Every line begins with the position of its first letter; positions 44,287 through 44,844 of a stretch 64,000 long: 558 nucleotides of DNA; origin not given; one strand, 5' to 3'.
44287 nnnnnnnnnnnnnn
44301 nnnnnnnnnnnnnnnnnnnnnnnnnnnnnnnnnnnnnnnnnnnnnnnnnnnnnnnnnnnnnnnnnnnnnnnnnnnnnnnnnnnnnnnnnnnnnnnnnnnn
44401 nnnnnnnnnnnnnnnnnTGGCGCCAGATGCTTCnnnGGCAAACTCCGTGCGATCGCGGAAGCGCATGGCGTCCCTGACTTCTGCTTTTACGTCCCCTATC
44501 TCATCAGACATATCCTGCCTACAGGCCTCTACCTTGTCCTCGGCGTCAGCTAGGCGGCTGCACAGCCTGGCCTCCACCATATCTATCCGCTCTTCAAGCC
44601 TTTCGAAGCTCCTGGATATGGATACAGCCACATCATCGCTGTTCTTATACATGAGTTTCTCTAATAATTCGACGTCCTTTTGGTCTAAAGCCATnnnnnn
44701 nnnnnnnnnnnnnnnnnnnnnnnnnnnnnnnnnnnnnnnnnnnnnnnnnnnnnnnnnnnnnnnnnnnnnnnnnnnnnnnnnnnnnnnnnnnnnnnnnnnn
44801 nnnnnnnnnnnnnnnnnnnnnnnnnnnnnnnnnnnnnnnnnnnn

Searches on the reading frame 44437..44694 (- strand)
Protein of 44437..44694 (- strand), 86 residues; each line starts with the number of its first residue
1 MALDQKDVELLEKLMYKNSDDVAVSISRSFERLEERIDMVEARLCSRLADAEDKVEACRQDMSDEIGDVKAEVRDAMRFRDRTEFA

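Call 7: search_protein_families(library=pfam, proteins=[window:44437-44694:-], max_evalue=1)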
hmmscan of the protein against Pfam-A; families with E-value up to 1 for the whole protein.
seq(86 aa): 6 families
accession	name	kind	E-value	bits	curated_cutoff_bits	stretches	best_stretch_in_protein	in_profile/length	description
PF06705.16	SF-assemblin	-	0.007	16.2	30.6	1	10-74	74-138/247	SF-assemblin/beta giardin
PF08663.15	HalX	-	0.04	14.7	23.2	1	26-53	33-60/68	HalX domain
PF07889.17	DUF1664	-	0.065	13.7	34.6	1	17-74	37-97/124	Protein of unknown function (DUF1664)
PF16326.10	ABC_tran_CTD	-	0.19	12.4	32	1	28-73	15-57/69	ABC transporter C-terminal domain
PF04513.17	Baculo_PEP_C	-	0.19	12.2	38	1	21-77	31-87/140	Baculovirus polyhedron envelope protein, PEP, C terminus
PF07464.16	ApoLp-III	-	0.2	12.2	36.3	1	10-75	11-76/146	Apolipophorin-III precursor (apoLp-III)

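Call 18: find_homologous_proteins(query=window:44437-44694:-, max_evalue=0.01)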
Query seq(86 aa) (86 aa): 190 proteins with E <= 0.01 among 190 candidates; the best 120 are listed.
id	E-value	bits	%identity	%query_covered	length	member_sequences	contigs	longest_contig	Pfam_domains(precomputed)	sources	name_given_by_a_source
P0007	7.3e-45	168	100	100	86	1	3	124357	-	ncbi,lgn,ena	-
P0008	3.3e-40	153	90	100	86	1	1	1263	-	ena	-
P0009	3.9e-36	140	80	99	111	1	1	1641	-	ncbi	-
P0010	2.3e-34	134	74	99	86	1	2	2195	-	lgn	-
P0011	2.1e-33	131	72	99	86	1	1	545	-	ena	-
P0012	7.4e-31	123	74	99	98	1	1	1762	-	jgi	jgi:hypothetical protein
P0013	5.4e-30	120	71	98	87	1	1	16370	-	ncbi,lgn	-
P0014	1.2e-29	119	67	100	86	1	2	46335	-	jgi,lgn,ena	-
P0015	1.1e-28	116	68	99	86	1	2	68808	-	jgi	jgi:hypothetical protein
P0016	3.0e-28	115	67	100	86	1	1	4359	-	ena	-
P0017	4.5e-28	114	75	87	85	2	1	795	-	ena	-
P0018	1.1e-27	113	72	87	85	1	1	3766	-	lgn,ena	-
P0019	1.5e-27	113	68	95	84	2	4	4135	-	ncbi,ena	-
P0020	1.6e-27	113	72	87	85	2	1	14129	-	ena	-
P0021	1.7e-27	113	73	94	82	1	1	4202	-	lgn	-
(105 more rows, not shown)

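Call 24: find_related_loci(query=A2, collection=genome_contigs, flank=3000)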
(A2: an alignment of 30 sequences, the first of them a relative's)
Query A2 (86 aa) in genome_contigs; peptide patterns used: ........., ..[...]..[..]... (x = any residue, [..] = any of these).
112 stretches matched a pattern; 92 encode a relative of the query (tblastn E <= 1e-3); the best 80 are kept; 80 distinct loci.
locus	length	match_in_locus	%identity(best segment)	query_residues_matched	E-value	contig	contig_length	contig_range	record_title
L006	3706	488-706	70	3-75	2e-34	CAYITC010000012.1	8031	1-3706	MAG TPA_asm: uncultured Candidatus Saccharibacteria bacterium isolate ERP119705_co3_805 genome assembly, contig: NODE_11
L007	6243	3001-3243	72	1-81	2e-34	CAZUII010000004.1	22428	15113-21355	MAG TPA_asm: uncultured Candidatus Saccharibacteria bacterium isolate SRP342105_co1_365 genome assembly, contig: NODE_30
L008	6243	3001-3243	69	1-81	2e-33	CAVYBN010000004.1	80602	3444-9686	MAG: Candidatus Parcubacteria bacterium isolate MFD03044.bin.2.101 genome assembly, contig: contig_47000, whole genome s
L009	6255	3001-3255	64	1-85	3e-33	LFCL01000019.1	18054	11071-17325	MAG: Parcubacteria bacterium C7867-002 C7867_00674, whole genome shotgun sequence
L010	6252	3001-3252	65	1-84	2e-33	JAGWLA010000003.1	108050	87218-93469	MAG: Patescibacteria group bacterium isolate REEB174 contig-150_125, whole genome shotgun sequence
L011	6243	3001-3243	67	1-81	6e-33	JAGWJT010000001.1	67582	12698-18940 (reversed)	MAG: Patescibacteria group bacterium isolate REEB144 contig-150_316, whole genome shotgun sequence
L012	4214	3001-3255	64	1-85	3e-33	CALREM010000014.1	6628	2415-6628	MAG: Candidatus Nomurabacteria bacterium isolate TrH-25oct19-38 genome assembly, contig: TrH-25oct19-C24709, whole genom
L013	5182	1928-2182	66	1-85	1e-32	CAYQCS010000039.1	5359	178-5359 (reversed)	MAG TPA_asm: uncultured Candidatus Saccharibacteria bacterium isolate SRP135725_co1_650 genome assembly, contig: NODE_24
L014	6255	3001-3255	62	1-85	1e-32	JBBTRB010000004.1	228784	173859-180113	MAG: Patescibacteria group bacterium isolate H41-bin050_1 H41_bin050_1_000000000004, whole genome shotgun sequence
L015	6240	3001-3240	69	1-80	2e-32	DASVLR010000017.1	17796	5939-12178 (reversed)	MAG TPA_asm: Candidatus Paceibacterota bacterium isolate SMAG_U3079 k141_9209, whole genome shotgun sequence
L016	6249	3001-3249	64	1-83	4e-32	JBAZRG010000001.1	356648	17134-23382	MAG: Candidatus Paceibacterota bacterium isolate SO_2017_GW1_142 NODE_213_length_356648_cov_3.206437_OW334_2017, whole g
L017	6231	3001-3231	69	1-77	1e-31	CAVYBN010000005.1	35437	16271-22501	MAG: Candidatus Parcubacteria bacterium isolate MFD03044.bin.2.101 genome assembly, contig: contig_54335, whole genome s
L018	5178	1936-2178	65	1-81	1e-31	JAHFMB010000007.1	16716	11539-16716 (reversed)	MAG: Candidatus Taylorbacteria bacterium isolate nzgw447 NODE_4842_length_16717_cov_3.079236, whole genome shotgun seque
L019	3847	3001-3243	64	1-81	9e-32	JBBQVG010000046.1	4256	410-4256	MAG: Candidatus Paceibacteria bacterium isolate Co_metawrap_1985 Cmw_1985_k141_18810829_length_4256_cov_9.0000, whole ge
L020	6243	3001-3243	67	1-81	9e-32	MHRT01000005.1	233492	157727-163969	MAG: Candidatus Taylorbacteria bacterium RIFCSPHIGHO2_12_FULL_45_16 rifcsphigho2_12_scaffold_21, whole genome shotgun se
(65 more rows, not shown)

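Call 48: search_protein_families(library=ncbifam, proteins=[window:44437-44694:-], max_evalue=0.01)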
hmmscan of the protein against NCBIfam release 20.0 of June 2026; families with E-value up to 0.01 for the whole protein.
seq(86 aa): 0 families

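Call 59: search_solved_structures(query=A2, max_evalue=1)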
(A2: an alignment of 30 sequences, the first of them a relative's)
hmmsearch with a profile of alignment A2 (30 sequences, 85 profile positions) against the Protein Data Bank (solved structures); distinct sequences matched with E-value up to 1: 12.
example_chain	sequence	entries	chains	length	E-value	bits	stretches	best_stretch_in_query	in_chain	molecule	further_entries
1ya9_A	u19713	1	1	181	0.076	16.4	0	32-77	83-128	Apolipoprotein E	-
2l7b_A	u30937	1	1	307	0.099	16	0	31-73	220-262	Apolipoprotein E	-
2mtd_A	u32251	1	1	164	0.12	15.8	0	52-74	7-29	Decorin binding protein A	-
7aw7_D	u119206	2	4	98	0.21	15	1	42-82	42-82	BZIP domain-containing protein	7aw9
4zry_B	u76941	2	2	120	0.33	14.4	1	26-77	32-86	Keratin, type II cytoskeletal 1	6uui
6f38_e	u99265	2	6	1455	0.56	13.6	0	30-51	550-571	Cytoplasmic dynein 1 heavy chain 1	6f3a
8ax8_A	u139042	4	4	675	0.75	13.2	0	31-72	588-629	Maltose/maltodextrin-binding periplasmic protein,Apolipoprotein E | Maltodextrin-binding protein,Apolipoprotein E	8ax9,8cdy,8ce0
6cfe_A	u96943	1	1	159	0.85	13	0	32-75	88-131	Mutant of Apolipoprotein E3 (APO-E3)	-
9cuy_c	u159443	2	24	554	0.88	13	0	25-77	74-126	Short tail fiber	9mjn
6f1t_e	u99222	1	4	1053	0.93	12.9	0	30-51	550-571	Cytoplasmic dynein 1 heavy chain 1,Cytoplasmic dynein 1 heavy chain 1,Cytoplasmic dynein 1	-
35zv_I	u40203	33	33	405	0.94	12.9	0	34-76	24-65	26S proteasome regulatory subunit 8 homolog | 26S protease regulatory subunit 8 homolog | RPT6 isoform 1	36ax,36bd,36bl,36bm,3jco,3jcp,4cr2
6fvw_J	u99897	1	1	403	0.95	12.9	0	34-76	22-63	26S proteasome regulatory subunit 8 homolog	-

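Call 62: search_protein_families(library=phrogs, proteins=[window:44437-44694:-], max_evalue=0.01)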
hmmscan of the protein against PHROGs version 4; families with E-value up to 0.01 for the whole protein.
seq(86 aa): 1 family
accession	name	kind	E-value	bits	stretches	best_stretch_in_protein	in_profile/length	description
phrog_25855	-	unknown function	0.00043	21.3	1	16-67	67-118/136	-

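Call 63: predict_structure(alignment_id=A2)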
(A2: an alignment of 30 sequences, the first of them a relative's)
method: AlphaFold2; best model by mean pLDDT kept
length: 86 residues; sequences in the alignment: 30
mean_pLDDT: 94.4   pTM: 0.55
mean pLDDT of the five models: 94.4, 94.3, 94.3, 90.9, 90.5
residues with pLDDT >= 90: 75; 70-90: 8; 50-70: 3; < 50: 0
segments of 3 or more residues with pLDDT < 50: none
pLDDT, mean of each block of 10 residues (from residue 1): 89 91 96 98 98 99 98 95 78
secondary structure, 60 per line:
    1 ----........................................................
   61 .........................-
elements in order: H5-85

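Call 86: search_protein_representatives(alignment_id=A2)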
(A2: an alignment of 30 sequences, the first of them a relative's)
Query: 30 sequences, 85 profile positions. Proteins with E-value up to 0.001 (for the whole library): 225; up to 1e-10: 145; up to 1e-30: 6. The best 150 are listed.
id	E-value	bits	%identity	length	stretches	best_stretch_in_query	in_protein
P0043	9.2e-35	134.8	-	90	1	1-81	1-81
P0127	3.2e-33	129.8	-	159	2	1-74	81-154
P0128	1.8e-32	127.4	-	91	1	3-78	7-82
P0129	1.0e-31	125.0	-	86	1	1-82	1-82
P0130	2.7e-31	123.7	-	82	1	1-81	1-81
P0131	1.0e-30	121.8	-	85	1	1-83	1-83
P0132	2.0e-29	117.7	-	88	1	1-80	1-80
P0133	5.9e-29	116.1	-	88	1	1-70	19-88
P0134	2.3e-28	114.2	-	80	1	1-76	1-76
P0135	8.0e-27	109.3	-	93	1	1-67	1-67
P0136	1.3e-26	108.6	-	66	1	1-59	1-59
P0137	1.4e-26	108.5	-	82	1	1-76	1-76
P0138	3.7e-26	107.2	-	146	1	1-74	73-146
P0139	1.3e-25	105.4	-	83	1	1-62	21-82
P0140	2.9e-25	104.3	-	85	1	1-57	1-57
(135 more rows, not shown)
